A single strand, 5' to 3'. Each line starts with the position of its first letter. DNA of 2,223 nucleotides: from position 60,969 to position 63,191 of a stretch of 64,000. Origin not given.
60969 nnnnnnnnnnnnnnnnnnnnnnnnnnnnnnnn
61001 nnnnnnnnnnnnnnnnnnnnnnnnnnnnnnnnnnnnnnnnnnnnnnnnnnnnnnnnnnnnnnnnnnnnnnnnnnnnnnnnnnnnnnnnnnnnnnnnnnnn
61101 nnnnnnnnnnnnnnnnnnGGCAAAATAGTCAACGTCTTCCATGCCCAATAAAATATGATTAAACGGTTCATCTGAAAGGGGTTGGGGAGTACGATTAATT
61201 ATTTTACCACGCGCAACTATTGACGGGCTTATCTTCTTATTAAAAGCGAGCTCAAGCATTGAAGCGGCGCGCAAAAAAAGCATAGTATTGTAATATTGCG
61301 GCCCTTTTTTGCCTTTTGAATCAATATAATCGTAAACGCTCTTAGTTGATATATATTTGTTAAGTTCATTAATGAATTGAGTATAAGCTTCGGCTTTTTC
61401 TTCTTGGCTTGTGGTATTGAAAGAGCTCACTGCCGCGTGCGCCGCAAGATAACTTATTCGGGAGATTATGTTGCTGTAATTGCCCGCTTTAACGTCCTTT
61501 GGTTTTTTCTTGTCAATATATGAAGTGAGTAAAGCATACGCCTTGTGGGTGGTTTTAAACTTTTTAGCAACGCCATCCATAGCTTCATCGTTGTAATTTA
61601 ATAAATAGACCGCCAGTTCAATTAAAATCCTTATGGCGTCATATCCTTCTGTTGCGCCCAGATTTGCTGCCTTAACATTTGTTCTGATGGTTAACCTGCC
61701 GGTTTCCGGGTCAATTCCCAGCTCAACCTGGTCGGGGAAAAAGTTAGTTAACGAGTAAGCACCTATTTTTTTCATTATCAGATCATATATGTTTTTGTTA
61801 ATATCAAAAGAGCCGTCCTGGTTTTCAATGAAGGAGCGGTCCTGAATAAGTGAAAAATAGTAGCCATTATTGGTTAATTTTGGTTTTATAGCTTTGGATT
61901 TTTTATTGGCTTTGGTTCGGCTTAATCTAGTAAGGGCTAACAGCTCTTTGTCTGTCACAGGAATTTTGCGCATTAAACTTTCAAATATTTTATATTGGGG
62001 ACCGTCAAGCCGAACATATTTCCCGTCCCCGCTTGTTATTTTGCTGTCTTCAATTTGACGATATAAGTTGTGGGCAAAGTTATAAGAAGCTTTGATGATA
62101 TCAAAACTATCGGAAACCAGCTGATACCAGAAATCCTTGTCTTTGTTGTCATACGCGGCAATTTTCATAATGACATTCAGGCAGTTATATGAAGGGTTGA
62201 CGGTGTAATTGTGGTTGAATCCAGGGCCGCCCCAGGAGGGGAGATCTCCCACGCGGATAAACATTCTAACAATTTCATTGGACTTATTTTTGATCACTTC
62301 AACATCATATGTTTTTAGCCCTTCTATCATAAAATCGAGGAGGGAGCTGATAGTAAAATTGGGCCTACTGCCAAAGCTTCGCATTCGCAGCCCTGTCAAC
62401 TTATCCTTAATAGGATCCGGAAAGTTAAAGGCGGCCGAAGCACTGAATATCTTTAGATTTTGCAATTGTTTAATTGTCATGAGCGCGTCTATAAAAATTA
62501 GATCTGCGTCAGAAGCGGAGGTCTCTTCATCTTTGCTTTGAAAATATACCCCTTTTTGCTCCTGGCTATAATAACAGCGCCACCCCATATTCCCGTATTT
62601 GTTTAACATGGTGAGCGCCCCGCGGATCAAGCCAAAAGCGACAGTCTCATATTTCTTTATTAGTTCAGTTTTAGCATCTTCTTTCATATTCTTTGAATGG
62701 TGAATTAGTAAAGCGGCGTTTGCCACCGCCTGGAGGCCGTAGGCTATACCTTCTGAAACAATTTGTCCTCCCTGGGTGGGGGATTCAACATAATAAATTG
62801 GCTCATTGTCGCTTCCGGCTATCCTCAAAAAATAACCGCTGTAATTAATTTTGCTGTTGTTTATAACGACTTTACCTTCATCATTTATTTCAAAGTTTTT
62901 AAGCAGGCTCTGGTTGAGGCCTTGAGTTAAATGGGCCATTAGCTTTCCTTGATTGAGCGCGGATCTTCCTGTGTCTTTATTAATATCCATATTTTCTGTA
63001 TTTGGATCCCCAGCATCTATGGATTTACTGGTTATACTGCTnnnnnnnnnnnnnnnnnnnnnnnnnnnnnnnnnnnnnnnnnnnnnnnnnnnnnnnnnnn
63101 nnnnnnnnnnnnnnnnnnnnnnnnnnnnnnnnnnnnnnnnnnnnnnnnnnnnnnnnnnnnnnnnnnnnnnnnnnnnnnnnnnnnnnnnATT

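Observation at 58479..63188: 1569-aa protein: signal-anchor + GH8 catalytic-motif set + about 1100-aa helical repeat tail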

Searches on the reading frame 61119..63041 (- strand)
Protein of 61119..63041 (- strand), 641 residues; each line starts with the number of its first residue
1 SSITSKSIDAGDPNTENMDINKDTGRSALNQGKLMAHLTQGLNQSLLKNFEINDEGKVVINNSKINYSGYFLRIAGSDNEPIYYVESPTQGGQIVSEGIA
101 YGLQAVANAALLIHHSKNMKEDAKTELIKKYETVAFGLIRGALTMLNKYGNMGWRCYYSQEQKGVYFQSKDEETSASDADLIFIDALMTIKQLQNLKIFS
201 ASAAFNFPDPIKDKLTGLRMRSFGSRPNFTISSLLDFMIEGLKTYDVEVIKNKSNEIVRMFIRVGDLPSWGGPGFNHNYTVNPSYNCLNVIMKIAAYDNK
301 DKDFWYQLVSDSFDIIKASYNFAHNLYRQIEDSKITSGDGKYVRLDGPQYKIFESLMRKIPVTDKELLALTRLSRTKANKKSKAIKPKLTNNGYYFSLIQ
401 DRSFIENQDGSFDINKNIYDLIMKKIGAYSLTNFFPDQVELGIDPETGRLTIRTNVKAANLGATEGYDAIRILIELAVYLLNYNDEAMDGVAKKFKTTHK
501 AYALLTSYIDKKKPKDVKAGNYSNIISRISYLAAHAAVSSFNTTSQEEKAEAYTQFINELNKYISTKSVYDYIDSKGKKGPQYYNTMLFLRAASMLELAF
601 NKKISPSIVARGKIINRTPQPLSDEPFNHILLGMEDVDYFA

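Call 19: search_solved_structures(query=A2, max_evalue=10, show_alignments=4)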
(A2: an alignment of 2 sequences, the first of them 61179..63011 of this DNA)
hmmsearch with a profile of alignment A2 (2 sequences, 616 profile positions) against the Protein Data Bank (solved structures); distinct sequences matched with E-value up to 10: 0.

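Call 27: search_protein_representatives(alignment_id=A2)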
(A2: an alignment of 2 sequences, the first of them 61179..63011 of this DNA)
Query: 2 sequences, 616 profile positions. Proteins with E-value up to 0.001 (for the whole library): 20; up to 1e-10: 19; up to 1e-30: 16. The best 20 are listed.
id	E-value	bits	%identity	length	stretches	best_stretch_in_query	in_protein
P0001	0.0e+00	1223.8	-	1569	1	1-616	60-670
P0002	0.0e+00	1106.8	-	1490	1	3-616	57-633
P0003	2.4e-120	419.3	-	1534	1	16-608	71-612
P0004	1.5e-83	297.7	-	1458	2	153-602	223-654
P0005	2.1e-76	274.2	-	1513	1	53-598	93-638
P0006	3.0e-72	260.4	-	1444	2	151-598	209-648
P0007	1.2e-71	258.4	-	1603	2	235-589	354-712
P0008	4.3e-71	256.6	-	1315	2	234-557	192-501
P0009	2.9e-62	227.5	-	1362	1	64-538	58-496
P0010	1.4e-60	221.8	-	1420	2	227-591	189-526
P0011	1.0e-51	192.6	-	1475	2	252-588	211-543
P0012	9.7e-49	182.8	-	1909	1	57-591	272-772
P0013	3.3e-41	157.9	-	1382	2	251-596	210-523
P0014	1.4e-39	152.5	-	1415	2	237-540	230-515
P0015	3.8e-37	144.5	-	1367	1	251-599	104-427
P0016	3.4e-35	138.0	-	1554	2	251-542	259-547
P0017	8.4e-28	113.6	-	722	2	70-343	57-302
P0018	1.0e-26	110.0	-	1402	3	402-586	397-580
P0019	7.0e-21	90.8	-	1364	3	231-314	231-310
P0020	8.3e-06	41.0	-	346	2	59-188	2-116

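Call 32: search_protein_families(library=pfam, alignment_id=A4, max_evalue=1)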
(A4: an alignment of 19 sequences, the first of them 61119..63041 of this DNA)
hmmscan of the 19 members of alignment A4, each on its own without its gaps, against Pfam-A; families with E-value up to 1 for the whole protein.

A. member 1, window:61119-63041:- (641 aa): 1 family
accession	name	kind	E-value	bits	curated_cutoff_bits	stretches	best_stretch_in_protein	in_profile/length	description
PF06757.18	Ins_allergen_rp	-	0.13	12.5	23.2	1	500-591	55-139/174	Insect allergen related repeat, nitrile-specifier detoxification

B. families by the number of members that match (of 19 scanned): 11 families
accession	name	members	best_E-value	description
PF01270.23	Glyco_hydro_8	14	2e-20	Glycosyl hydrolases family 8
PF23252.1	KH_PARP14_5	1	0.013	PARP14, fifth type I KH domain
PF08446.17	PAS_2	1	0.052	PAS fold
PF20472.4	PDDEXK_11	1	0.085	PD-(D/E)XK nuclease superfamily domain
PF22430.1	Aa-Ago_N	1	0.092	Ago, N-terminal domain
PF06757.18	Ins_allergen_rp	1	0.13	Insect allergen related repeat, nitrile-specifier detoxification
PF01426.24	BAH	1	0.15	BAH domain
PF09208.16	Endonuc-MspI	1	0.16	Restriction endonuclease MspI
PF21184.3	HAT1_C_fung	1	0.17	Fungal HAT1, C-terminal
PF08365.16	IGF2_C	1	0.22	Insulin-like growth factor II E-peptide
PF24997.1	PSF1_C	1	0.24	PSF1 C-terminal domain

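Call 37: find_encoding_contigs(protein=P0003, flank=10000, max_places=3)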
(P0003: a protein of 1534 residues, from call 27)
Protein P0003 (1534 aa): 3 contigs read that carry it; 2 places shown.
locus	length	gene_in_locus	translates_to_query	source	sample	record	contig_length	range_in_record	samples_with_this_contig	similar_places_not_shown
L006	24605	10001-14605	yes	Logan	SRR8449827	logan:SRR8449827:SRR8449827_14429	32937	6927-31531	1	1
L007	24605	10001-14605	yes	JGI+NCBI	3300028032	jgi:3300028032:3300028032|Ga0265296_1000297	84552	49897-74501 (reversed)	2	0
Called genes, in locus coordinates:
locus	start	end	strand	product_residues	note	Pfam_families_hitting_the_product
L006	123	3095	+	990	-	PF25441:Hexapep_UGP3_C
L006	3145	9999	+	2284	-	-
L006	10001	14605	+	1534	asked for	PF01270:Glyco_hydro_8 (weak)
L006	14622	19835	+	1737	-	PF07719:TPR_2 (faint), PF13181:TPR_8 (faint), PF13176:TPR_7 (faint)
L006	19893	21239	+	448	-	PF01547:SBP_bac_1, PF13416:SBP_bac_8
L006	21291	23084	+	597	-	PF13522:GATase_6, PF13537:GATase_7, PF01380:SIS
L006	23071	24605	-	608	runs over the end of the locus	PF02985:HEAT (faint), PF13513:HEAT_EZ (faint), PF13646:HEAT_2 (faint), PF12717:Cnd1 (faint)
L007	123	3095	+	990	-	PF25441:Hexapep_UGP3_C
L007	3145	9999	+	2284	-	-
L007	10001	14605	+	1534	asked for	PF01270:Glyco_hydro_8 (weak)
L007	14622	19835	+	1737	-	PF07719:TPR_2 (faint), PF13181:TPR_8 (faint), PF13176:TPR_7 (faint)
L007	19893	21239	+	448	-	PF01547:SBP_bac_1, PF13416:SBP_bac_8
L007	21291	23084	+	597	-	PF13522:GATase_6, PF13537:GATase_7, PF01380:SIS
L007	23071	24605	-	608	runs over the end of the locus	PF02985:HEAT (faint), PF13513:HEAT_EZ (faint), PF13646:HEAT_2 (faint), PF12717:Cnd1 (faint)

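Call 40: search_protein_families(library=pfam, proteins=[L006:123-3095:+, L006:3145-9999:+, L006:14622-19835:+, P0020, P0017, P0012], max_evalue=0.01)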
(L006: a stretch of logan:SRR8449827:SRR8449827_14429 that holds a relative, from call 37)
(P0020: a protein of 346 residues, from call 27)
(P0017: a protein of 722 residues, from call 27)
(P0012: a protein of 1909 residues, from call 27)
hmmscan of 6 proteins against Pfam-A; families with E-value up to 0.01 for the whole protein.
L006:123-3095:+ (990 aa): 2 families
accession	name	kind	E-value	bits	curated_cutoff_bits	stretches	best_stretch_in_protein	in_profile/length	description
PF25441.1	Hexapep_UGP3_C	-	3.1e-18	66.6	27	1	600-754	1-157/166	UGP3-like, C-terminal hexapeptide repeats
PF01704.24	UDPGP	-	0.00033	19.9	22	1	273-356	95-179/413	UTP--glucose-1-phosphate uridylyltransferase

L006:3145-9999:+ (2284 aa): 0 families

L006:14622-19835:+ (1737 aa): 7 families
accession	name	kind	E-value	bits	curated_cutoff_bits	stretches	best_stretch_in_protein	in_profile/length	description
PF13181.12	TPR_8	-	2.9e-10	39.9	25.7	1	1260-1292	2-33/34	Tetratricopeptide repeat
PF13176.12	TPR_7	-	5.9e-08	32.6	27.9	0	1300-1328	1-29/36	Tetratricopeptide repeat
PF07719.23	TPR_2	-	2.3e-05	24.6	27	1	1300-1328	3-31/34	Tetratricopeptide repeat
PF14559.12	TPR_19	-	0.00022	22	25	1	1272-1330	3-57/68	Tetratricopeptide repeat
PF13424.12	TPR_12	-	0.00029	21.4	30.1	1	1260-1328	4-75/77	Tetratricopeptide repeat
PF00515.34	TPR_1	-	0.0017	18.6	27.8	1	1299-1328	2-31/34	Tetratricopeptide repeat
PF25058.1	ARM_TT21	-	0.003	18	27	0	600-640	101-141/155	Tetratricopeptide repeat protein 21 ARM repeat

P0020 (346 aa): 1 family
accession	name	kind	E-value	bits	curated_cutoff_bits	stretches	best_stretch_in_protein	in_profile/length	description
PF01270.23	Glyco_hydro_8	-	1.1e-20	74.4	24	1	18-338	42-335/341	Glycosyl hydrolases family 8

P0017 (722 aa): 2 families
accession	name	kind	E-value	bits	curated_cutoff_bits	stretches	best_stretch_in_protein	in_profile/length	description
PF01270.23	Glyco_hydro_8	-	4.3e-08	33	24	1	105-275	73-215/341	Glycosyl hydrolases family 8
PF07120.17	DUF1376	-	0.0085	16.9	30.1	0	601-645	9-51/86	Protein of unknown function (DUF1376)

P0012 (1909 aa): 3 families
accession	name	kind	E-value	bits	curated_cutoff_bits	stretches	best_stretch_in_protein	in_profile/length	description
PF01270.23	Glyco_hydro_8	-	2.7e-05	23.8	24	1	293-392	45-129/341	Glycosyl hydrolases family 8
PF14559.12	TPR_19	-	0.0012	19.5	25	0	1794-1824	8-38/68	Tetratricopeptide repeat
PF13428.12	TPR_14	-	0.0023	18.9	23.5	0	1794-1820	18-44/44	Tetratricopeptide repeat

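Call 43: predict_structure(alignment_id=A4)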
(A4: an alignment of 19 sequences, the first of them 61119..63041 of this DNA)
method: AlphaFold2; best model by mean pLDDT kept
length: 641 residues; sequences in the alignment: 19
mean_pLDDT: 81.7   pTM: 0.87
mean pLDDT of the five models: 81.7, 80.6, 80.4, 79.5, 79.4
residues with pLDDT >= 90: 285; 70-90: 231; 50-70: 67; < 50: 58
segments of 3 or more residues with pLDDT < 50: 1-28, 385-391, 624-641
pLDDT, mean of each block of 10 residues (from residue 1): 28 31 42 84 93 88 78 87 90 93 97 90 94 95 88 91 86 91 97 92 70 55 63 92 93 95 83 80 94 95 97 97 88 87 90 87 74 60 47 65 83 90 90 89 94 74 82 95 88 95 93 86 89 90 68 88 89 73 93 91 72 83 46 40 41
secondary structure, 60 per line:
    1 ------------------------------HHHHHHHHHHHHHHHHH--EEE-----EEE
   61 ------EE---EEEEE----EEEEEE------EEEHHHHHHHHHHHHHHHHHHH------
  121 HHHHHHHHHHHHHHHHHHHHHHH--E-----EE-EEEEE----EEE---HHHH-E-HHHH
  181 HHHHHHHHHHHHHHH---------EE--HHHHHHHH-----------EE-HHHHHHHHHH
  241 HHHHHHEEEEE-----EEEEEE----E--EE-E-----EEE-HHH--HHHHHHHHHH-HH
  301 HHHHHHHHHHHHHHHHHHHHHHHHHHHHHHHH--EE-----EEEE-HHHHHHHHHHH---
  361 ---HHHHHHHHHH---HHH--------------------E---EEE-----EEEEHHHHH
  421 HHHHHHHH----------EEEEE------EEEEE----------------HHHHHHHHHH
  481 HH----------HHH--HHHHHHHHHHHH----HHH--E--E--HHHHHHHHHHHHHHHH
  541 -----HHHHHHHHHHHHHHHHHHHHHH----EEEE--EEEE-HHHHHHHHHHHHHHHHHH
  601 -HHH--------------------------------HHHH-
elements in order: H31-47 E50-52 E58-60 E72-76 E81-86 E93-95 H96-114 H121-143 E155-159 E164-166 H170-173 H177-195 H209-216 H231-246 E247-251 E257-262 E279-281 H288-297 H299-332 E342-345 H347-357 H364-373 E404-406 E412-415 H416-428 E439-443 E450-454 H471-482 H498-509 H525-540 H546-567 E572-575 E578-581 H583-600 H637-640

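Call 45: fold_search(model_id=the predicted structure, library=pdb)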
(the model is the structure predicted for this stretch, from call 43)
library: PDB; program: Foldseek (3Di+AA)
matches with E <= 10: 351; with E <= 0.001: 8
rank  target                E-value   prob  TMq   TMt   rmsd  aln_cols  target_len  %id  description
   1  4q2b_C                1.5e-07  1.00  0.38  0.66   6.3       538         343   12  The crystal structure of an endo-1,4-D-glucanase from Pseudomonas putida KT2440 (released 2014-06-25)
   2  4q2b_A                3.6e-07  1.00  0.36  0.62   7.2       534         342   12  The crystal structure of an endo-1,4-D-glucanase from Pseudomonas putida KT2440 (released 2014-06-25)
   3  5cd2                  3.6e-07  1.00  0.34  0.59   8.6       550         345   12  The crystal structure of endo-1,4-D-glucanase from Vibrio fischeri ES114 (released 2015-07-22)
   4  1cem                  6.9e-07  1.00  0.39  0.64   7.3       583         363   14  ENDOGLUCANASE A (CELA) CATALYTIC CORE, RESIDUES 33-395 (released 1997-01-11)
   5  2a8z                  1.1e-06  1.00  0.39  0.58   8.2       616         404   12  Structure Of A Cold-Adapted Family 8 Xylanase (released 2005-12-20)
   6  1kwf_A                5.6e-06  1.00  0.40  0.66   9.0       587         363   14  Atomic Resolution Structure of an Inverting Glycosidase in Complex with Substrate (released 2002-03-13)
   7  1is9                  5.9e-06  1.00  0.37  0.63   7.2       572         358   14  Endoglucanase A from Clostridium thermocellum at atomic resolution (released 2002-09-04)
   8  1wzz                  1.2e-05  1.00  0.32  0.60   8.8       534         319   12  Structure of endo-beta-1,4-glucanase CMCax from Acetobacter xylinum (released 2006-03-14)
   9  6vc5                  1.6e-03  1.00  0.33  0.62   9.0       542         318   11  1.6 Angstrom Resolution Crystal Structure of endoglucanase from Komagataeibacter sucrofermentans (released 2020-12-23)
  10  8h1l_A                4.5e-03  0.96  0.27  0.37  15.1       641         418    9  Crystal structure of glucose-2-epimerase in complex with D-Glucitol from Runella slithyformis Runsl_4512 (released 2023-07-12)
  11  4z4j                  2.0e-02  0.97  0.31  0.47  15.4       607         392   11  Crystal Structure of cellobiose 2-epimerase from Caldicellulosiruptor saccharolyticus DSM 8903 (released 2016-04-13)
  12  5z74_A                2.5e-02  0.85  0.28  0.37  16.4       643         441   10  Crystal structure of alkaline/neutral invertase InvB from Anabaena sp. PCC 7120 complexed with sucrose (released 2018-05-30)
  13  8h1l_D                2.6e-02  0.87  0.27  0.37  16.0       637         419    9  Crystal structure of glucose-2-epimerase in complex with D-Glucitol from Runella slithyformis Runsl_4512 (released 2023-07-12)
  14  8h1n                  2.7e-02  0.85  0.27  0.38  15.5       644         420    8  Crystal structure of glucose-2-epimerase mutant_D254A in complex with D-Glucitol from Runella slithyformis Runsl_4512 (released 2023-07-12)
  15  6ttj_L                3.2e-02  0.84  0.28  0.37  14.9       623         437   10  Neutral invertase 2 from Arabidopsis thaliana (released 2020-03-11)
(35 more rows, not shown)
